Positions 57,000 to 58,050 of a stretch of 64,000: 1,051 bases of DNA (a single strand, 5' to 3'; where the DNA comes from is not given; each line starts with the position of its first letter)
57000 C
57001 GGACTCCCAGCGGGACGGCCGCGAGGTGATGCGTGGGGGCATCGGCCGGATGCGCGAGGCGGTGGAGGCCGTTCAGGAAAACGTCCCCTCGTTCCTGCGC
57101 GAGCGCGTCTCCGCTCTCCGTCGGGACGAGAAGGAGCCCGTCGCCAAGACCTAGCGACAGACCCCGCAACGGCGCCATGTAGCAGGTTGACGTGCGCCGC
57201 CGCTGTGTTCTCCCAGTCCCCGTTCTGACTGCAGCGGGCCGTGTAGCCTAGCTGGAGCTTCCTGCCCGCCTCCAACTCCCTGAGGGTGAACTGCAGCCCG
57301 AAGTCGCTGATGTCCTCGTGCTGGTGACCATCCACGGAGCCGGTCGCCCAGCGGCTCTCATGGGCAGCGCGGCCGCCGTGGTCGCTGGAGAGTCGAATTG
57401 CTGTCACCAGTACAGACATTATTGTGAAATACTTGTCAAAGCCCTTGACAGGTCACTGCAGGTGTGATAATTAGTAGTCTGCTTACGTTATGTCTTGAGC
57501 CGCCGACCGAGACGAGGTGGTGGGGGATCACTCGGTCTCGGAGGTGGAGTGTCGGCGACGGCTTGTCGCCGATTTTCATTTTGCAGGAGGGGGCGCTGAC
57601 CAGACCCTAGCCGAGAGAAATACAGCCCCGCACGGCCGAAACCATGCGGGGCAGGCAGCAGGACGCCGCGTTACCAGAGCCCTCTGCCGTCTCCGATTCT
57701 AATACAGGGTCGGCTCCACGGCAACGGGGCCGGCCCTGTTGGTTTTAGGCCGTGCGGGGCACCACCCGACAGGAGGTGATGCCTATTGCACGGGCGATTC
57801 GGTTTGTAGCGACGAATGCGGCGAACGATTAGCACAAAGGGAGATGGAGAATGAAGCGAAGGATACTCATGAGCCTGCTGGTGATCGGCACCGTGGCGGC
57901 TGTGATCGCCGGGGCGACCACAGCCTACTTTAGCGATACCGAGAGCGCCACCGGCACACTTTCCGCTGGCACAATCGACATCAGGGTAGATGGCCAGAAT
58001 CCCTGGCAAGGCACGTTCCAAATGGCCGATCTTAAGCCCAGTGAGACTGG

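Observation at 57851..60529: TasA/camelysin-SipW operon with a second SipW-cognate substrate carrying RTX and FN3 domains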

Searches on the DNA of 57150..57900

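Call 8: search_rna_families(source=window, start=57150, end=57900, threshold=evalue, max_evalue=5)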
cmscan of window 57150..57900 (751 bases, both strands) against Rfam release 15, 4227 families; matches with E-value up to 5: 4.
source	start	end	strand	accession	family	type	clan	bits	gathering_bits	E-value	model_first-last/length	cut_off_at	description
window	57601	57651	-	RF02401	ClpQY_promoter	Cis-reg;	-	19.1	42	0.12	1-51/57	no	ClpQY promoter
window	57620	57658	-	RF01791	F6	Gene; sRNA;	-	18.7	46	1.6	1-57/57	no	F6 TB sRNA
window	57704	57739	+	RF01011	mir-605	Gene; miRNA;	-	16.6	98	3.3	23-61/82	no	mir-605 microRNA precursor family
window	57706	57739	+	RF01753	psbNH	Cis-reg;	-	12.9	45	3.2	27-59/60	no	psbNH RNA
